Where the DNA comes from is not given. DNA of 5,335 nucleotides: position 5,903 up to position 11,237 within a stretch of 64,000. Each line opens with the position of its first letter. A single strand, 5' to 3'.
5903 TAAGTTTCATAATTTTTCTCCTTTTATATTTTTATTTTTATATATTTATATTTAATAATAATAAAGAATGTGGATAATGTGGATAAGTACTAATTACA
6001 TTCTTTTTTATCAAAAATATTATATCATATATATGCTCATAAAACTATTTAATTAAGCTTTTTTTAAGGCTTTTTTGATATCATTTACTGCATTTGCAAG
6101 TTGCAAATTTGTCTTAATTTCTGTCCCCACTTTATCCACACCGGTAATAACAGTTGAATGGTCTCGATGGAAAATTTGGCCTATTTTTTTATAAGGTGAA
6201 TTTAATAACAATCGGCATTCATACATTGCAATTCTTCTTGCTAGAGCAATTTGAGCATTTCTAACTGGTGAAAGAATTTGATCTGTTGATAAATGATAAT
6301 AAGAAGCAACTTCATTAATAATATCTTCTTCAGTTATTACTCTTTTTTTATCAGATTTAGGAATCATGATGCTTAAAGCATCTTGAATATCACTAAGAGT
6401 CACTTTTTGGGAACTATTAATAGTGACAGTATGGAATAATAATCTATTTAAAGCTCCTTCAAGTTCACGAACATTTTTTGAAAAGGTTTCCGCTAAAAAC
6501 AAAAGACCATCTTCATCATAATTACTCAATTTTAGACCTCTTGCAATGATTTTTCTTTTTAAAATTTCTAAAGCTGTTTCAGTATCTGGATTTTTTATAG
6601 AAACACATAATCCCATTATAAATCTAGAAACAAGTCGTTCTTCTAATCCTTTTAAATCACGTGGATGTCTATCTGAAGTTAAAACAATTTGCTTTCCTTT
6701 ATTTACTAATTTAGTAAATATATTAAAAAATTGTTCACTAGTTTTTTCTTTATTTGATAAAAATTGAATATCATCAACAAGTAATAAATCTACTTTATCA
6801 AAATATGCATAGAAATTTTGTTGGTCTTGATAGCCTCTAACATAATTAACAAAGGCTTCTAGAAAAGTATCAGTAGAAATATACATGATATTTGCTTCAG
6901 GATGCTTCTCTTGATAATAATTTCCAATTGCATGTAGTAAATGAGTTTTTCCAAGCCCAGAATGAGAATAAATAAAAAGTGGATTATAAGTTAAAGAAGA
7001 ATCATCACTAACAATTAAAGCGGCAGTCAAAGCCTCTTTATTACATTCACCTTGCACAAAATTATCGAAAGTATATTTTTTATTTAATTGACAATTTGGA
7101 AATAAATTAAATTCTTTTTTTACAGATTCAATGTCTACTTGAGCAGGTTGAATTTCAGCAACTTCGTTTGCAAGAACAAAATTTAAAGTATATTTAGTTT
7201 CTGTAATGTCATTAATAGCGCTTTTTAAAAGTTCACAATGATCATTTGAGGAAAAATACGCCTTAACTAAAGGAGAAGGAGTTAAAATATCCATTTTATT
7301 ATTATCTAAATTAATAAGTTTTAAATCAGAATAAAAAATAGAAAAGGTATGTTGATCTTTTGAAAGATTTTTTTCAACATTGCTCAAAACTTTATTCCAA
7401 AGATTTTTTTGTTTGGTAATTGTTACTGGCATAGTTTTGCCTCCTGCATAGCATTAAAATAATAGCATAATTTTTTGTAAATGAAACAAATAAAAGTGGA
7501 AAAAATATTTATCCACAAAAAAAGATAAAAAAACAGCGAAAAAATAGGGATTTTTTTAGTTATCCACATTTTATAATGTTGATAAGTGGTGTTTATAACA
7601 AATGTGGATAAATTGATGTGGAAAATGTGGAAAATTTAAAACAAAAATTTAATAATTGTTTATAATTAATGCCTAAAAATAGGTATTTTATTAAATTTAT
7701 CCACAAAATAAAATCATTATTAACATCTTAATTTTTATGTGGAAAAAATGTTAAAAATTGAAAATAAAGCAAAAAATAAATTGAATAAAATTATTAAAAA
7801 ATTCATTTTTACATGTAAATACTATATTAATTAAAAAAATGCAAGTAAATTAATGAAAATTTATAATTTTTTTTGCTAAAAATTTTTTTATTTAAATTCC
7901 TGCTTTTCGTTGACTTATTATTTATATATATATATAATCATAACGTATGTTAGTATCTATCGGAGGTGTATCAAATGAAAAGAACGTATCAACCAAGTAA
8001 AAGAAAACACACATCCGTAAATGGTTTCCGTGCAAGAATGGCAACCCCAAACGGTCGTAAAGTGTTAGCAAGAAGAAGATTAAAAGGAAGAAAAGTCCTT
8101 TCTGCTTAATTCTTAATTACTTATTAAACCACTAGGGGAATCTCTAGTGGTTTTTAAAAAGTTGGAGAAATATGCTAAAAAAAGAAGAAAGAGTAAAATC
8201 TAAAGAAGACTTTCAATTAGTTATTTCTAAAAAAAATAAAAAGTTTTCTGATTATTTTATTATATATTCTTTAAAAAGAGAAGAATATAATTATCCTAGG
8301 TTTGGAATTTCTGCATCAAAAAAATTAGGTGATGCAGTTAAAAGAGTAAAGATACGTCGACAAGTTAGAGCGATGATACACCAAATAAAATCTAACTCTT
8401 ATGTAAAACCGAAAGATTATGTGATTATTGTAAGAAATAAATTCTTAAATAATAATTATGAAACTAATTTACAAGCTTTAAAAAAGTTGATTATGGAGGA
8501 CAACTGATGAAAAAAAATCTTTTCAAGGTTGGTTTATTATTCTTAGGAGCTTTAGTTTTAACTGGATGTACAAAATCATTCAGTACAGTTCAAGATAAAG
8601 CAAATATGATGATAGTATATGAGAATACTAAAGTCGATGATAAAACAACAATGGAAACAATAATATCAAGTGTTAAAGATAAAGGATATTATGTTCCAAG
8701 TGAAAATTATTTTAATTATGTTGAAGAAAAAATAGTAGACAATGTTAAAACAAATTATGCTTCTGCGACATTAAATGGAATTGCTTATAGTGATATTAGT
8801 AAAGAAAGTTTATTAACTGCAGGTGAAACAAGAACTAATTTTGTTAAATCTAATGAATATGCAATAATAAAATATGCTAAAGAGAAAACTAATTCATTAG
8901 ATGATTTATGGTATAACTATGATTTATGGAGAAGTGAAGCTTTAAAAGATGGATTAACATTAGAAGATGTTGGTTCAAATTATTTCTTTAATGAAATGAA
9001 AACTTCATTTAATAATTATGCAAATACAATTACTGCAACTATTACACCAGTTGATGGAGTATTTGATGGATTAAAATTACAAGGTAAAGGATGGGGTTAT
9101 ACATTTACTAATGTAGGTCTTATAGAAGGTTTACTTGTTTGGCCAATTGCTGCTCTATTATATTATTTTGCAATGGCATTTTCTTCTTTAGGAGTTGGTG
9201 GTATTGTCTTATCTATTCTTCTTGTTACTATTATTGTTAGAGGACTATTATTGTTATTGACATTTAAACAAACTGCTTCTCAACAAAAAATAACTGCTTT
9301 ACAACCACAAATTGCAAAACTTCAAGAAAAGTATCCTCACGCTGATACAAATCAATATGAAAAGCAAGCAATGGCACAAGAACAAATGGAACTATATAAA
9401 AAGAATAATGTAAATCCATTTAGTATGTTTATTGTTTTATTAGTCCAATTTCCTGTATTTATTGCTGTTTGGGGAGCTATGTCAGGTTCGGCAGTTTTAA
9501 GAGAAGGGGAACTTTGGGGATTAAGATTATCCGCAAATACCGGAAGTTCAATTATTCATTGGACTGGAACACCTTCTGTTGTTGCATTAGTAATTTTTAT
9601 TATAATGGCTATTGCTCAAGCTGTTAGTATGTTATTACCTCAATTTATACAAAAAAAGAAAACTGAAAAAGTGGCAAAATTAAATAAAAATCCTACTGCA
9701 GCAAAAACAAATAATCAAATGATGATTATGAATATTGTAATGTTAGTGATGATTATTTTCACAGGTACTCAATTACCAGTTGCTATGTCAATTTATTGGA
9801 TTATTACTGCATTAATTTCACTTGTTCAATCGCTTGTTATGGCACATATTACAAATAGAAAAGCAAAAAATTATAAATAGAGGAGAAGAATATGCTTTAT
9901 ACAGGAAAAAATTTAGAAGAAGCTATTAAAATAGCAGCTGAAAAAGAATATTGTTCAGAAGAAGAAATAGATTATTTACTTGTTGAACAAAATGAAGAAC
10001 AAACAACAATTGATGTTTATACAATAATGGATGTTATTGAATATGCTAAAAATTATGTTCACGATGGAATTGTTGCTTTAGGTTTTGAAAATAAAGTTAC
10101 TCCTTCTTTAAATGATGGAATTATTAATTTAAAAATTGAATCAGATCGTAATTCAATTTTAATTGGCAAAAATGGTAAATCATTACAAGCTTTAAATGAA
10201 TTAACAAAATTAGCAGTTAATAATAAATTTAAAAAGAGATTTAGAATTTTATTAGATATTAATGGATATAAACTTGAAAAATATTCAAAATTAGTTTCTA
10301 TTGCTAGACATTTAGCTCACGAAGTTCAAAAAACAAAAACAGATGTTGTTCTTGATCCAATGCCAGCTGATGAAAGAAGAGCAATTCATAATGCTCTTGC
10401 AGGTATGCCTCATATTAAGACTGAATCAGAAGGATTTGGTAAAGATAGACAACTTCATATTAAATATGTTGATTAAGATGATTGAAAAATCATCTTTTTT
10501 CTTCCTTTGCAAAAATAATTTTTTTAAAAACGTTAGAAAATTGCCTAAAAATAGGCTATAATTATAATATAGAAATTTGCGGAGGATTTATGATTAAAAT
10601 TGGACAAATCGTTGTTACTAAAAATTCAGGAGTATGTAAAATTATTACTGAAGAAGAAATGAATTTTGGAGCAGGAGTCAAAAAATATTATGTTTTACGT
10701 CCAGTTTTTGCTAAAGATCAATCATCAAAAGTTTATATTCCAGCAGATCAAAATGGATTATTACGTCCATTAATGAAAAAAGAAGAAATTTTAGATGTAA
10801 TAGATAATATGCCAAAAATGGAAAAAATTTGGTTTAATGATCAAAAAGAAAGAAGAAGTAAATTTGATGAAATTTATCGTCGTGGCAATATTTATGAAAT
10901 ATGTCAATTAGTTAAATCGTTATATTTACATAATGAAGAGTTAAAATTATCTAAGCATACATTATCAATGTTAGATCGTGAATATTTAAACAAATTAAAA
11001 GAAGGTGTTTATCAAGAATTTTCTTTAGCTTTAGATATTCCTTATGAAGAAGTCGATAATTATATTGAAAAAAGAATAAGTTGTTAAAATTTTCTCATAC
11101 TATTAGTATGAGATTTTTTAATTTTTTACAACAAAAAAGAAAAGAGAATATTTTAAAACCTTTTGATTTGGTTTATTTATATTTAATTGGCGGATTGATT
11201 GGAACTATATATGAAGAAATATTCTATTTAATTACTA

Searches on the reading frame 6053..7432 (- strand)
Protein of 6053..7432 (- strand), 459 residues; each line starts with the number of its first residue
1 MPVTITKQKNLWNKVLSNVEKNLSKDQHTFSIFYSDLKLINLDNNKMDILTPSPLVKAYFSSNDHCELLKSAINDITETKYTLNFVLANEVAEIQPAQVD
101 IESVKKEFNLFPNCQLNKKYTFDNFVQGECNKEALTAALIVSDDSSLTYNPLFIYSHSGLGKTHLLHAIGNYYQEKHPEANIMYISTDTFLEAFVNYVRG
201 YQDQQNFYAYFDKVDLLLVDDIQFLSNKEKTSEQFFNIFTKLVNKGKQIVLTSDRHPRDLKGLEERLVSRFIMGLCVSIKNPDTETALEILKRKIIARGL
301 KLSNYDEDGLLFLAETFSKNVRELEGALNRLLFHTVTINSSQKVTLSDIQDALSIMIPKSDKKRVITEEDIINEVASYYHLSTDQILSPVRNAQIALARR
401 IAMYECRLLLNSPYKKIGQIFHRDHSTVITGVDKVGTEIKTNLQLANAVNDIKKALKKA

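Call 76: search_protein_families(library=pfam, proteins=[window:6053-7432:-], max_evalue=0.00001)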
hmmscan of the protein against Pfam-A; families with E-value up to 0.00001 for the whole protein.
window:6053-7432:- (459 aa): 3 families
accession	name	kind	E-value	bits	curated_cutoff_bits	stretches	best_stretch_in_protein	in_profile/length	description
PF00308.24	Bac_DnaA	-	1e-59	201.8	23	1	116-277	1-161/162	Bacterial DnaA ATPAse domain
PF08299.17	Bac_DnaA_C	-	8.4e-22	77.4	31.5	1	369-435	2-69/69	Bacterial dnaA protein helix-turn-helix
PF01695.23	IstB_IS21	-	9.6e-06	25.7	24.1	0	156-255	99-194/238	IstB-like ATP binding protein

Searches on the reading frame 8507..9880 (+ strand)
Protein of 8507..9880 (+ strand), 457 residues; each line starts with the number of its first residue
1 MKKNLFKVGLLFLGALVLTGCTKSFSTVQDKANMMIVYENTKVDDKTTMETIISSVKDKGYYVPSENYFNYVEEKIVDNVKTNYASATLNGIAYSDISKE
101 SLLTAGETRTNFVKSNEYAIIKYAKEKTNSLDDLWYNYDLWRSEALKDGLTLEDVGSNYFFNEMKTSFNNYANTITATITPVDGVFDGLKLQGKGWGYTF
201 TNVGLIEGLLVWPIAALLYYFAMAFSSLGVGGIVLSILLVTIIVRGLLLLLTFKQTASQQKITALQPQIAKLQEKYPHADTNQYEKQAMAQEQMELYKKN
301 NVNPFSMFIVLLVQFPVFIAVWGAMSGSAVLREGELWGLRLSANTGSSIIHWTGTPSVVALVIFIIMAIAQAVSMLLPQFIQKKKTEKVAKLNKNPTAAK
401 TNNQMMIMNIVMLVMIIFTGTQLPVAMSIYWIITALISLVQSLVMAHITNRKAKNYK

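Call 76: search_protein_families(library=pfam, proteins=[window:8507-9880:+], max_evalue=0.00001)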
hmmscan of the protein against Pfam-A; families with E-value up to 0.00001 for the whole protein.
window:8507-9880:+ (457 aa): 1 family
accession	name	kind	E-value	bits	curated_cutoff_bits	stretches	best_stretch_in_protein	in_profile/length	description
PF02096.25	60KD_IMP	-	3.1e-37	128.5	35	1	234-445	2-161/163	60Kd inner membrane protein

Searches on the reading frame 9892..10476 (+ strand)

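Call 76: search_protein_families(library=pfam, proteins=[window:9892-10476:+], max_evalue=0.00001)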
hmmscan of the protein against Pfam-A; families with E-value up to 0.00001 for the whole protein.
window:9892-10476:+ (194 aa): 2 families
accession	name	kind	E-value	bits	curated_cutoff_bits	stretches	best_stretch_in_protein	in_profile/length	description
PF01424.28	R3H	-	5.2e-15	55.7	26.8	1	134-191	3-59/60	R3H domain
PF13083.13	KH_KhpA-B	-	5.8e-07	29.8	32.1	1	71-119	22-71/73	KhpA/KhpB, KH domain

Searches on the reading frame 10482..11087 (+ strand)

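Call 76: search_protein_families(library=pfam, proteins=[window:10482-11087:+], max_evalue=0.00001)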
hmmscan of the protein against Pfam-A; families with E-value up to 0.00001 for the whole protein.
window:10482-11087:+ (201 aa): 2 families
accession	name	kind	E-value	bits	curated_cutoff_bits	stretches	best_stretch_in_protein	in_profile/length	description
PF02559.22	CarD_TRCF_RID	-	3.5e-09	37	23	1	39-97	2-56/57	CarD-like/TRCF RID domain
PF21095.3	CarD_C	-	1.5e-06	28.5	23.1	1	120-196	16-87/87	CarD, C-terminal domain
